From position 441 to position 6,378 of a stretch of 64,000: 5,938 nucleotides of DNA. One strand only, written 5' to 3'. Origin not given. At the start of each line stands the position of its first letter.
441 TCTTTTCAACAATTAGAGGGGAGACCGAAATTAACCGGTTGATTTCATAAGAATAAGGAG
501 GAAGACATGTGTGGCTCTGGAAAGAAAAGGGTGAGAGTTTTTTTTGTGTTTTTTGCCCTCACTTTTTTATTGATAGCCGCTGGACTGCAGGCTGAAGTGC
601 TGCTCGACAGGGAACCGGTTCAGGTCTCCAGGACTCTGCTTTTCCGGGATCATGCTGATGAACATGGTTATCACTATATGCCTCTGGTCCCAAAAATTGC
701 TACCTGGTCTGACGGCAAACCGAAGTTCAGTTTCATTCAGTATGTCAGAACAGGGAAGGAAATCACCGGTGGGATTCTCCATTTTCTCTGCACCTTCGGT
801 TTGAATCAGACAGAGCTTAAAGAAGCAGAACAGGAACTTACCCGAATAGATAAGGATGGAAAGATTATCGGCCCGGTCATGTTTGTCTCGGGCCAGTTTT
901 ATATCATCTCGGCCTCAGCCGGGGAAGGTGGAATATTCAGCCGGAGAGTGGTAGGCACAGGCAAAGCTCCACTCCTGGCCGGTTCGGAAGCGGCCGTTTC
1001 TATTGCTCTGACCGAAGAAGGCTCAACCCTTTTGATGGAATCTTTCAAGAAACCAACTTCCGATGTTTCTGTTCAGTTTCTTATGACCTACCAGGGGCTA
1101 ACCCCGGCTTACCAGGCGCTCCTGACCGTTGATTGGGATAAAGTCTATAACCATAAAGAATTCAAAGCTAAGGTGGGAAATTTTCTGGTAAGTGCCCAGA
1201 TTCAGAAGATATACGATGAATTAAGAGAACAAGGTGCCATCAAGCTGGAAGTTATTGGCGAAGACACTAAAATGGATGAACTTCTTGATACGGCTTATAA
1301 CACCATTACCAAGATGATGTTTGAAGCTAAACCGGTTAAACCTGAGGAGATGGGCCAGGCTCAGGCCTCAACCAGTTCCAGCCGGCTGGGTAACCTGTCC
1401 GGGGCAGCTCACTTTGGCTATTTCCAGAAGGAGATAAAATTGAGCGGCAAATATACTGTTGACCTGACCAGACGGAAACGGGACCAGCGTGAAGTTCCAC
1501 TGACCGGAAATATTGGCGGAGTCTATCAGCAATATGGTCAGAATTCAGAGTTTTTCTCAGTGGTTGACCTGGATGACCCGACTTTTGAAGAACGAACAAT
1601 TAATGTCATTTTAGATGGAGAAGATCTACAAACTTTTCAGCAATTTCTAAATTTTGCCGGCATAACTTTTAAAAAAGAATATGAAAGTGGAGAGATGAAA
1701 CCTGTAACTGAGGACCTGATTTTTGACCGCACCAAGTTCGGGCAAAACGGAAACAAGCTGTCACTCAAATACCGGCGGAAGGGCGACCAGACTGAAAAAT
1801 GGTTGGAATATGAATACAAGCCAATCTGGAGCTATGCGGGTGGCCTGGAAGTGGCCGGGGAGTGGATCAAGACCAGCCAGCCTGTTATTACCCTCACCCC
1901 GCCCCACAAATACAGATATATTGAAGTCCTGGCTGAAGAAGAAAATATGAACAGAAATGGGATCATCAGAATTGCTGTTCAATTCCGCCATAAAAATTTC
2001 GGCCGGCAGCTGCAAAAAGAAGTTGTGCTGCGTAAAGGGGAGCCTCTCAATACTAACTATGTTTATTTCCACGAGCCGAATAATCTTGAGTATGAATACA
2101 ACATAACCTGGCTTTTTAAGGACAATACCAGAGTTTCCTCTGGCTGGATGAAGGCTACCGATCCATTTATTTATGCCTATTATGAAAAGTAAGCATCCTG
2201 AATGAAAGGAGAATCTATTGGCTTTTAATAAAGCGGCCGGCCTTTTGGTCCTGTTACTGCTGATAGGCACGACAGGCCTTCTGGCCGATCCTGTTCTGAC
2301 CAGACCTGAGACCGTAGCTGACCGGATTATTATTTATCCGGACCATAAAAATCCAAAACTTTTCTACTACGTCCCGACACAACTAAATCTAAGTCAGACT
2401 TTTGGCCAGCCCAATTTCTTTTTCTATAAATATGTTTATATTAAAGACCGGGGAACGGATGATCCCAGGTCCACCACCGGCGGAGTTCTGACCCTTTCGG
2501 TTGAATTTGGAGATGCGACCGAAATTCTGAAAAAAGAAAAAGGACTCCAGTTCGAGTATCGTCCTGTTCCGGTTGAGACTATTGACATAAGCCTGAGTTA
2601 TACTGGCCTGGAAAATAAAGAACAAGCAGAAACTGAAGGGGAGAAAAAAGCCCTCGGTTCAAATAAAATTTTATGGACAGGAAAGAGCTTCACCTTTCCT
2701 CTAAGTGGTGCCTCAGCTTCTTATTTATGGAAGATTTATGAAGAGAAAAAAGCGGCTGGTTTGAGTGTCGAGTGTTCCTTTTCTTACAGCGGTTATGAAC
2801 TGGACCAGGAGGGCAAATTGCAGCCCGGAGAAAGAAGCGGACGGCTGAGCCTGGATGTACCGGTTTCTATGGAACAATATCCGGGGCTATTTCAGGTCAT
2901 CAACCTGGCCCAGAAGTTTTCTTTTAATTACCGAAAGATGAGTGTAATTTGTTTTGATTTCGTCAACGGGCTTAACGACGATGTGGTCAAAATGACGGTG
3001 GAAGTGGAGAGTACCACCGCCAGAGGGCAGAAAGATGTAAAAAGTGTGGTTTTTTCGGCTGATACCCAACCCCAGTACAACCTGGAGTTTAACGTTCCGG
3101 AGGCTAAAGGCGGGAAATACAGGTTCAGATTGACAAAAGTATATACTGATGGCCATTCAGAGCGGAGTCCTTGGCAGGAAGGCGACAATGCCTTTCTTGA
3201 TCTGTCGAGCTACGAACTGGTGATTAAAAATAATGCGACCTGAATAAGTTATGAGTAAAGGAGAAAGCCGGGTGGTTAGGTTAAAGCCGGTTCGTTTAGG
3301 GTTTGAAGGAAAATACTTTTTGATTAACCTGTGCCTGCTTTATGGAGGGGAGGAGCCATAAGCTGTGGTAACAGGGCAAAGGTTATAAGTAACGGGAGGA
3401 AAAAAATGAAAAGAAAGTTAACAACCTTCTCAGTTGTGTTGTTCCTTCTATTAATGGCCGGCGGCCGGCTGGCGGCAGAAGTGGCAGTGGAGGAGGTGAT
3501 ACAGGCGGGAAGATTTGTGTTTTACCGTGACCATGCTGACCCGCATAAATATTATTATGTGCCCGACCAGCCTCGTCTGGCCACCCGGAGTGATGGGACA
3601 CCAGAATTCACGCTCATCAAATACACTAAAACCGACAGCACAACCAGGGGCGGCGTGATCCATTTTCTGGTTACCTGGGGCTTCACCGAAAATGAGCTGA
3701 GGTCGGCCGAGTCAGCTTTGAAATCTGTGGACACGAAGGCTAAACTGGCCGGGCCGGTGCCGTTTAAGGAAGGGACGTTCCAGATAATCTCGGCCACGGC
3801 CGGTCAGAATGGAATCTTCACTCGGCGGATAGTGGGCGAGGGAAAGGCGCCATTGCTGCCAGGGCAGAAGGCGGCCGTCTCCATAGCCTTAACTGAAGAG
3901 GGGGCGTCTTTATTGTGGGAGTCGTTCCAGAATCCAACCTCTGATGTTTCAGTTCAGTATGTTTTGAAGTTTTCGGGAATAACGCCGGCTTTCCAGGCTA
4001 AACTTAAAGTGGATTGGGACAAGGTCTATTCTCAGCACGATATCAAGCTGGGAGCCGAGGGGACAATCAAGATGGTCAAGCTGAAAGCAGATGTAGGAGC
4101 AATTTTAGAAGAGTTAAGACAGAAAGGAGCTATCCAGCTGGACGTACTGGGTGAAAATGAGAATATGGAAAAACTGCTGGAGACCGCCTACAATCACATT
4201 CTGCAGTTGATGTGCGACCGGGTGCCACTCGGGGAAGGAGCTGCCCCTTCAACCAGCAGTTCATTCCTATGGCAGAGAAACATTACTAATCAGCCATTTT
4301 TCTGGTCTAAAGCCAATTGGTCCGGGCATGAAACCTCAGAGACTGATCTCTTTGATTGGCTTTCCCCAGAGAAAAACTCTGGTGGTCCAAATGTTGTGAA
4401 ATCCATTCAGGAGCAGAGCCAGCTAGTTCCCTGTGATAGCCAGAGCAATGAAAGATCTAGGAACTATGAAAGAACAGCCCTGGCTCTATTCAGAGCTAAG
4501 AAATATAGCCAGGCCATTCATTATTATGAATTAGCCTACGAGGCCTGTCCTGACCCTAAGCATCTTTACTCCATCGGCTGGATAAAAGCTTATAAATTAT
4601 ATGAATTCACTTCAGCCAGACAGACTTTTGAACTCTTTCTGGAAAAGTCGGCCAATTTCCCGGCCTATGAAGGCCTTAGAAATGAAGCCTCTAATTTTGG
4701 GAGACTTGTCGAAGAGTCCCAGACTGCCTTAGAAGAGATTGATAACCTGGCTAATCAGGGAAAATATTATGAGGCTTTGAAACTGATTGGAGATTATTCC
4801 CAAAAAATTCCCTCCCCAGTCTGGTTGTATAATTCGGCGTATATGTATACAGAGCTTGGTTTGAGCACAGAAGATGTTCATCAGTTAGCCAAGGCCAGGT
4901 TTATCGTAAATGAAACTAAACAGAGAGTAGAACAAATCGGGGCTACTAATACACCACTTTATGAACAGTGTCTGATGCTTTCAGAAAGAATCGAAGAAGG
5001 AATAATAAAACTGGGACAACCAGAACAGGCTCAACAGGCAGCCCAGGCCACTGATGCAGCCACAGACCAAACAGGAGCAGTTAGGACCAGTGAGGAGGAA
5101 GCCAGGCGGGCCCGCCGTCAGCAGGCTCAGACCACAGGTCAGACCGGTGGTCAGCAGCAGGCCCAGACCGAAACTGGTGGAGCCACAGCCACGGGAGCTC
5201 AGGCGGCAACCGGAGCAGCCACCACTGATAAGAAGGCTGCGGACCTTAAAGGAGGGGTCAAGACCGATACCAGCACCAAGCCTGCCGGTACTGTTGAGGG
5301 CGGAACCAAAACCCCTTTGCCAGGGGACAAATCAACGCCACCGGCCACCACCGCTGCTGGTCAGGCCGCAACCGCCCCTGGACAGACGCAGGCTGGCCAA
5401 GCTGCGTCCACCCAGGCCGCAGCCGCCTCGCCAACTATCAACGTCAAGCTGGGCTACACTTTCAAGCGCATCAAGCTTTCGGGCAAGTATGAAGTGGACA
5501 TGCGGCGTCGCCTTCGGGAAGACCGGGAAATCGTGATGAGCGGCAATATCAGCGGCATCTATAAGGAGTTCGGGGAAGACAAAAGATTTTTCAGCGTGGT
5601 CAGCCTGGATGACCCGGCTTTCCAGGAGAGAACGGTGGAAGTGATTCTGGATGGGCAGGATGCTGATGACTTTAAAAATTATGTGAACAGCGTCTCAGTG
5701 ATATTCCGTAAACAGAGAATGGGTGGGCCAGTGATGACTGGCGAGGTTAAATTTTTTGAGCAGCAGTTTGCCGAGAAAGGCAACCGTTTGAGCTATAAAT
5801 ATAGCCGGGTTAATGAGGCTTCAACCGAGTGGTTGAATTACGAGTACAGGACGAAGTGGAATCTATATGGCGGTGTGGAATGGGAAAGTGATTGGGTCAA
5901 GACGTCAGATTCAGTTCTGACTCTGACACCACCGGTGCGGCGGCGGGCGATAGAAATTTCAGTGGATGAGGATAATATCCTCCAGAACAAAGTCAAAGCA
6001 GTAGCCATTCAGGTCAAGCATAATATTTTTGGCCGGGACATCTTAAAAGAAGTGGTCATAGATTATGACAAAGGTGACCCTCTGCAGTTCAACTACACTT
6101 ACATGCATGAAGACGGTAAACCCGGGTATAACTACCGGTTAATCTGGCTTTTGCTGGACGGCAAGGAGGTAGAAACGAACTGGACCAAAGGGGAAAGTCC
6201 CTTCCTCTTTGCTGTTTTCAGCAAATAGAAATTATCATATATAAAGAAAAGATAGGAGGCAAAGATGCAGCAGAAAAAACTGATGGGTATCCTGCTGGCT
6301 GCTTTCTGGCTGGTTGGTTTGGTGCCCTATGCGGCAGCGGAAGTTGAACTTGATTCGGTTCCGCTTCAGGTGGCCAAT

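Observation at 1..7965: Tandem array of four paralogous Sec-secreted proteins of an unrecognised family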

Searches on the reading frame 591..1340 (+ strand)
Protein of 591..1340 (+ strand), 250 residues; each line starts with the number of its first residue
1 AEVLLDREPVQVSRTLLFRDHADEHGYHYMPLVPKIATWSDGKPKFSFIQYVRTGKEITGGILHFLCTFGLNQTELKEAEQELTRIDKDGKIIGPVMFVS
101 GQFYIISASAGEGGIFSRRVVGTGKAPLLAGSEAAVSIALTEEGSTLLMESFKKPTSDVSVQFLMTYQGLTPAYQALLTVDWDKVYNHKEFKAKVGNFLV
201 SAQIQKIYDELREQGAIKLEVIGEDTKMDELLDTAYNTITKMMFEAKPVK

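Call 41: predict_structure(alignment_id=A2)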
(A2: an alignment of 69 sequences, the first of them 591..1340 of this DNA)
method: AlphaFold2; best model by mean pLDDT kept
length: 250 residues; sequences in the alignment: 69
mean_pLDDT: 86.1   pTM: 0.72
mean pLDDT of the five models: 86.1, 85.9, 85.5, 85.1, 84.3
residues with pLDDT >= 90: 122; 70-90: 100; 50-70: 24; < 50: 4
segments of 3 or more residues with pLDDT < 50: 247-250
pLDDT, mean of each block of 10 residues (from residue 1): 88 96 96 94 95 88 94 95 98 96 87 65 86 91 90 91 92 82 82 57 80 89 79 83 60
secondary structure, 60 per line:
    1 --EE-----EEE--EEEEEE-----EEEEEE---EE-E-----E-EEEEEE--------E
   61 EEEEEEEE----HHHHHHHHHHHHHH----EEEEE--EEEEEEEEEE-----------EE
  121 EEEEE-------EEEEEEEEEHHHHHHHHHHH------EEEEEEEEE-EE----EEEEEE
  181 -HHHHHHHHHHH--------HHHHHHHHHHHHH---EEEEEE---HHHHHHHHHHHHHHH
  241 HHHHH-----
elements in order: E10-12 E15-20 E26-31 E46-51 E60-68 H73-86 E91-95 E98-107 E119-125 E133-141 H142-152 E159-167 E175-180 H182-192 H201-213 E217-222 H226-245

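Call 49: search_protein_families(library=pfam, alignment_id=A2, max_evalue=0.1)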
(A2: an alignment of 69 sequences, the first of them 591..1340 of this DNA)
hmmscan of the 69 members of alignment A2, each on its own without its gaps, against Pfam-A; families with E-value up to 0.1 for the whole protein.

A. member 1, window:591-1340:+ (250 aa): 0 families

B. families by the number of members that match (of 69 scanned): 22 families
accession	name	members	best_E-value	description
PF05284.17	DUF736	5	0.0046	Protein of unknown function (DUF736)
PF12681.13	Glyoxalase_2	2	0.015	Glyoxalase-like domain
PF15892.11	BNR_4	1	0.00021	BNR repeat-containing family member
PF00615.24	RGS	1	0.0018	Regulator of G protein signaling domain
PF22302.1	DUF6968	1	0.0083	Domain of unknown function (DUF6968)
PF25497.1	COR-B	1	0.0085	C-terminal of Roc, COR-B domain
PF13428.12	TPR_14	1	0.011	Tetratricopeptide repeat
PF11312.14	Methyltransf_34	1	0.011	Putative SAM-dependent methyltransferase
PF07719.23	TPR_2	1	0.012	Tetratricopeptide repeat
PF24012.1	DUF7326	1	0.021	Family of unknown function (DUF7326)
PF18208.6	NES_C_h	1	0.029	Nicking enzyme C-terminal middle helical domain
PF24801.1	FNIII-A_GpJ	1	0.032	Tip attachment protein J,FNIII-A domain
PF20007.4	fvmRadSAM-pep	1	0.032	FtsH ternary system-associated peptide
PF04234.18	CopC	1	0.032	CopC domain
PF24765.1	SAC9_C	1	0.035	SAC9 C-terminal domain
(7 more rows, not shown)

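Call 50: search_solved_structures(query=A2, max_evalue=10)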
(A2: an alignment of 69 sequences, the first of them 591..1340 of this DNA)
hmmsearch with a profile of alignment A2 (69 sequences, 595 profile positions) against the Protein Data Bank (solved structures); distinct sequences matched with E-value up to 10: 5.
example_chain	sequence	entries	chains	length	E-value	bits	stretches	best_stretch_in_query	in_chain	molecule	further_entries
7fcp_L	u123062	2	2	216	0.42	12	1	440-485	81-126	P14-44 antibody Fab fragment light chain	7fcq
7s07_Y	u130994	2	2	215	1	10.8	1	440-485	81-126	769C2 Fab Light chain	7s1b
8tnt_D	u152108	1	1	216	1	10.7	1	440-485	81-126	769C2 light chain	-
6hud_A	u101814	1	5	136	1.3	10.5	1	439-485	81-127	Monoclonal immunoglobulin light chains (LC)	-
9xvi_C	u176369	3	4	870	1.7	10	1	393-455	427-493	Isoamylase 2, chloroplastic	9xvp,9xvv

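Call 68: fold_search(model_id=the predicted structure, library=pdb)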
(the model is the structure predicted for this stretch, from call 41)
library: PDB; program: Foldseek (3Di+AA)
matches with E <= 10: 629; with E <= 0.001: 0
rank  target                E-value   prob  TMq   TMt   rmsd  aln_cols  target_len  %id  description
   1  8tr9                  7.5e-03  0.54  0.20  0.09  21.1       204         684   10  Cryo-EM structure of transglutaminase 2 bound to GDP (released 2024-07-31)
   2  8idz_A                1.2e-02  0.51  0.17  0.07  13.0       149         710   11  Beta-glucosidase BglPcC1 (released 2024-02-21)
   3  5wab_D                1.2e-02  0.38  0.17  0.08  23.3       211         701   13  Crystal Structure of Bifidobacterium adolescentis GH3 beta-glucosidase (released 2018-04-04)
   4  6kzb_B                1.4e-02  0.33  0.19  0.08  21.1       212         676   10  Transglutaminase2 complexed with calcium (released 2020-12-09)
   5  3atf                  1.6e-02  0.16  0.14  0.16  20.1       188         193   10  Crystal Structure of the Kir3.2 Cytoplasmic Domain (Na+-free crystal soaked in 200 mM Cesium chloride) (released 2011-10-19)
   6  9qpy_B                2.1e-02  0.41  0.18  0.09  22.0       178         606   10  Structure of the Complement classical and lectin pathway C3 convertase (released 2025-12-24)
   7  3ly6_A                2.2e-02  0.30  0.18  0.08  20.8       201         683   10  Crystal structure of human transglutaminase 2 complex with adenosine 5' Triphosphate (released 2010-08-18)
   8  9qj4_B                2.6e-02  0.38  0.18  0.15  23.2       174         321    9  Structure of the Complement classical and lectin pathway proconvertase, C4b2 (released 2025-12-24)
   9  6a8p_A                2.6e-02  0.28  0.19  0.08  21.1       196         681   10  Transglutaminase 2 mutant G224V in complex with GTP (released 2018-09-26)
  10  4itc                  2.8e-02  0.25  0.16  0.21  19.0       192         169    9  Crystal Structure Analysis of the K1 Cleaved Adhesin domain of Lys-gingipain (Kgp) from Porphyromonas gingivalis W83 (released 2013-09-25)
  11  5wab_A                3.3e-02  0.35  0.17  0.08  13.9       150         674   16  Crystal Structure of Bifidobacterium adolescentis GH3 beta-glucosidase (released 2018-04-04)
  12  5k6m                  3.5e-02  0.16  0.16  0.06  23.4       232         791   11  Structure of a GH3 b-glIcosidase from cow rumen metagenome in complex with glucose (released 2016-10-05)
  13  4i3g_B                3.9e-02  0.30  0.15  0.07  13.3       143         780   16  Crystal Structure of DesR, a beta-glucosidase from Streptomyces venezuelae in complex with D-glucose. (released 2013-02-20)
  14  21ji_A                4.1e-02  0.47  0.18  0.07  17.4       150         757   10  Crystal structure of isoprimeverose-producing enzyme from Phaeoacremonium minimum (released 2026-04-08)
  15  5mqf_U                4.1e-02  0.41  0.18  0.05  13.7       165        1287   11  Cryo-EM structure of a human spliceosome activated for step 2 of splicing (C* complex) (released 2017-03-22)
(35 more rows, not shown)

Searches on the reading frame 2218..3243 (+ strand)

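Call 3: search_protein_families(library=pfam, proteins=[window:2218-3243:+], max_evalue=1)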
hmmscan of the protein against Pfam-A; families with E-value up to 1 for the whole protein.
window:2218-3243:+ (341 aa): 2 families
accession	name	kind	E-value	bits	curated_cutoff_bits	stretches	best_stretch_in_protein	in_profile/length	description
PF24801.1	FNIII-A_GpJ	-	0.032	14.8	27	1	253-316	44-110/126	Tip attachment protein J,FNIII-A domain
PF24020.1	DUF7333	-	0.21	12.1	27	1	4-29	5-30/61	Family of unknown function (DUF7333)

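Call 4: search_protein_families(library=ncbifam, proteins=[window:2218-3243:+], max_evalue=1)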
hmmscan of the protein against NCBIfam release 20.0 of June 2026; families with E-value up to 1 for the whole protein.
window:2218-3243:+ (341 aa): 0 families

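Call 7: search_protein_families(library=padloc, proteins=[window:2218-3243:+], max_evalue=1)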
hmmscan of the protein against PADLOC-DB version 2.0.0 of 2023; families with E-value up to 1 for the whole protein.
window:2218-3243:+ (341 aa): 0 families

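Call 8: search_protein_families(library=phrogs, proteins=[window:2218-3243:+], max_evalue=1)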
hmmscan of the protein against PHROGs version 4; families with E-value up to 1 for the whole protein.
window:2218-3243:+ (341 aa): 0 families

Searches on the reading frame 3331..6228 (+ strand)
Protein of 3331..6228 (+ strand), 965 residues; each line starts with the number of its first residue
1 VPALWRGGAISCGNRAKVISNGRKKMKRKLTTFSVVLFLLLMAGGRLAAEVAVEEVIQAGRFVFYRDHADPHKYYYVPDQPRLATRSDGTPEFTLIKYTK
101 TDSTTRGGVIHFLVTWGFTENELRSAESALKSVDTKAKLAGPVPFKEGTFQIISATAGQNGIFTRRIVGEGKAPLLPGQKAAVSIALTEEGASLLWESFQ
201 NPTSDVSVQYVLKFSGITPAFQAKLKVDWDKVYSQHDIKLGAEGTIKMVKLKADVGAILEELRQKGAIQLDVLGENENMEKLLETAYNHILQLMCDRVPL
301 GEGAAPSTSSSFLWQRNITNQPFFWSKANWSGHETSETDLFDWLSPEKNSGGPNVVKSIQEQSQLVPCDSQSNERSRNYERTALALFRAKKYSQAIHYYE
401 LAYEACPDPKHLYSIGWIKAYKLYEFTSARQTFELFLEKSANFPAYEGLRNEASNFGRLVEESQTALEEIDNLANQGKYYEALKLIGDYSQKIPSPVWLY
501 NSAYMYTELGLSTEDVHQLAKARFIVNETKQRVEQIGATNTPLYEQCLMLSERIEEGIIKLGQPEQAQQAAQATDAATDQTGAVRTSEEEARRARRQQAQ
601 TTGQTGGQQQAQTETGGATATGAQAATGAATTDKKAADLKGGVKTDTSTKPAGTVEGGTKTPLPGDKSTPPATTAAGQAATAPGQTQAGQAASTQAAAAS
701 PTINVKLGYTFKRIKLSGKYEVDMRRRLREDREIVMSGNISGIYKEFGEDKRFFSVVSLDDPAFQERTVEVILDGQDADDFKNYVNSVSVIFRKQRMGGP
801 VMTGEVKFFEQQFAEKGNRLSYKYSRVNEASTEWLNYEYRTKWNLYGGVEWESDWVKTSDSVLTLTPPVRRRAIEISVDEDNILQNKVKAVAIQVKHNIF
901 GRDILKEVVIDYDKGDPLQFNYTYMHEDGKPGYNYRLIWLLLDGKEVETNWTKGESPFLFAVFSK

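Call 3: search_protein_families(library=pfam, proteins=[window:3331-6228:+], max_evalue=1)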
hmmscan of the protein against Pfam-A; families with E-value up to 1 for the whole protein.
window:3331-6228:+ (965 aa): 6 families
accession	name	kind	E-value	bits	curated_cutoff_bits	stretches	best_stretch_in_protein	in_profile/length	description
PF13428.12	TPR_14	-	0.0098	16.9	23.5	1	381-409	6-34/44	Tetratricopeptide repeat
PF07719.23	TPR_2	-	0.012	16.1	27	1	379-408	4-33/34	Tetratricopeptide repeat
PF19334.4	DUF5920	-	0.17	11.9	27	1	235-300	32-93/203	Domain of unknown function (DUF5920)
PF14853.12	Fis1_TPR_C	-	0.18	12.4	25.3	0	421-449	12-40/53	Fis1 C-terminal tetratricopeptide repeat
PF12895.13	ANAPC3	-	0.19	12.5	27.2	0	379-415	26-62/82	Anaphase-promoting complex, cyclosome, subunit 3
PF13424.12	TPR_12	-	0.21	12.3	30.1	1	376-406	45-75/77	Tetratricopeptide repeat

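Call 4: search_protein_families(library=ncbifam, proteins=[window:3331-6228:+], max_evalue=1)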
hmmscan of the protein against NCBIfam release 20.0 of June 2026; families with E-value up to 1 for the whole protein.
window:3331-6228:+ (965 aa): 2 families
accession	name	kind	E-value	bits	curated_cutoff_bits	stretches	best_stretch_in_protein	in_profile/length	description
TIGR02552.1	LcrH_SycD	equivalog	0.0081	15.9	104.8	1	383-455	59-131/136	SycD/LcrH family type III secretion system chaperone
NF033647.1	adhesin_LEA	equivalog_domain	0.25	10.1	200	1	572-779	55-239/656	LEA family epithelial adhesin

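Call 7: search_protein_families(library=padloc, proteins=[window:3406-6228:+], max_evalue=1)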
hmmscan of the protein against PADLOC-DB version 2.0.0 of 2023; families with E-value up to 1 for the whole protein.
window:3406-6228:+ (940 aa): 1 family
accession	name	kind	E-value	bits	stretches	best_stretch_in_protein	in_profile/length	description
PDLC04103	HerA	-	0.02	11.2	1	179-264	142-225/579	-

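Call 8: search_protein_families(library=phrogs, proteins=[window:3406-6228:+], max_evalue=1)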
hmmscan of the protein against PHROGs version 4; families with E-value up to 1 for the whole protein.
window:3406-6228:+ (940 aa): 0 families
